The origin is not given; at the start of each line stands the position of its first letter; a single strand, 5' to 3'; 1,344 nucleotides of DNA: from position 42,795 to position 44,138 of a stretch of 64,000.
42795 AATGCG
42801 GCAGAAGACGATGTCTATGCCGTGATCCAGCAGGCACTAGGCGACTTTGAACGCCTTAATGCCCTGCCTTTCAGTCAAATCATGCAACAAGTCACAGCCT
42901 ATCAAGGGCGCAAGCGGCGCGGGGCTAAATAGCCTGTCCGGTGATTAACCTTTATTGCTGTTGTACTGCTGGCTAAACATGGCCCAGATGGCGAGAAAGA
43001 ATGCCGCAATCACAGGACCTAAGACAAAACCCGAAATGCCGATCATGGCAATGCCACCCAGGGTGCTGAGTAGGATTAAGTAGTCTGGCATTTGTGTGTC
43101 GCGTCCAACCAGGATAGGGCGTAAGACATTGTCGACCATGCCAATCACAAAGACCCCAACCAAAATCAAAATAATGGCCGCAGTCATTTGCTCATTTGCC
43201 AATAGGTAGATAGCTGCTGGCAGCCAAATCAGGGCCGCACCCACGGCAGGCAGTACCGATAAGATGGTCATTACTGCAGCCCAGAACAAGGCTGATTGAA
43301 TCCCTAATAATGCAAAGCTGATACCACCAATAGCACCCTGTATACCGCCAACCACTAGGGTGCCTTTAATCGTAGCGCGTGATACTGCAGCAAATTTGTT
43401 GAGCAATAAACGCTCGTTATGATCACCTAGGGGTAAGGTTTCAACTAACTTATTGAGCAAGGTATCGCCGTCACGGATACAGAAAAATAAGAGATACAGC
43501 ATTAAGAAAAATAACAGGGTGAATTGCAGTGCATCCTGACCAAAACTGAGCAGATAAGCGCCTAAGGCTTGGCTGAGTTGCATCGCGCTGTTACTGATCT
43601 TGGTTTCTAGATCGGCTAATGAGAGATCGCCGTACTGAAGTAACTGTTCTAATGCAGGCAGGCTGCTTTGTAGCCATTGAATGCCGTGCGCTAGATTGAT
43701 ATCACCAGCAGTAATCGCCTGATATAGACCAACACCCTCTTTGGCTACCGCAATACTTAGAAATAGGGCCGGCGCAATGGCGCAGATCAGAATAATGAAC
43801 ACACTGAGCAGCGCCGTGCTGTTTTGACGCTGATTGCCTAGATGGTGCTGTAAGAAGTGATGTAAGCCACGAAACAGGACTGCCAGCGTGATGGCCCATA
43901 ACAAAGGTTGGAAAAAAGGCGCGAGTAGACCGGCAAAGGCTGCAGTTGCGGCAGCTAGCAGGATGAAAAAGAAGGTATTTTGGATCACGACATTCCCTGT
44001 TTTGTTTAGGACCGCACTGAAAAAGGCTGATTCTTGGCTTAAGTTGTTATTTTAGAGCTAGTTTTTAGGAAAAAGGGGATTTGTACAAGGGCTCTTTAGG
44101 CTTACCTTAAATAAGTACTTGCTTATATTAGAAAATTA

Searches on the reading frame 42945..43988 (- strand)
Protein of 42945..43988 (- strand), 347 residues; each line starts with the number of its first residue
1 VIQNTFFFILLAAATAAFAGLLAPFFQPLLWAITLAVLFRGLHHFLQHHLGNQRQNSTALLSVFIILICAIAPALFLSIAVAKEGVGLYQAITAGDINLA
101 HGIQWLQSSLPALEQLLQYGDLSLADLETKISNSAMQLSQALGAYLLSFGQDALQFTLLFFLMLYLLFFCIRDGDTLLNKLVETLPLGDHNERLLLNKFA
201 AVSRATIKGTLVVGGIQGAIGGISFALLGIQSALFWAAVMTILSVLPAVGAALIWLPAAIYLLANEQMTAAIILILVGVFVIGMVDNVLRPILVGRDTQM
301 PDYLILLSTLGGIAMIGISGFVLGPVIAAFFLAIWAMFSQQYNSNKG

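Call 57: search_protein_families(library=ncbifam, proteins=[window:42945-43988:-], max_evalue=1e-10)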
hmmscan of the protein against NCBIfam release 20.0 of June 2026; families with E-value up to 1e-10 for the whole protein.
window:42945-43988:- (347 aa): 2 families
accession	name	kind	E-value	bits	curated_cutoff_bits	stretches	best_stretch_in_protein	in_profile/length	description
TIGR02872.1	spore_ytvI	equivalog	2.3e-23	83.2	198.15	1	6-333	3-334/341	sporulation integral membrane protein YtvI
NF008216.0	PRK10983.1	equivalog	4.2e-21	75.6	305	1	7-334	16-340/370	AI-2E family transporter YdiK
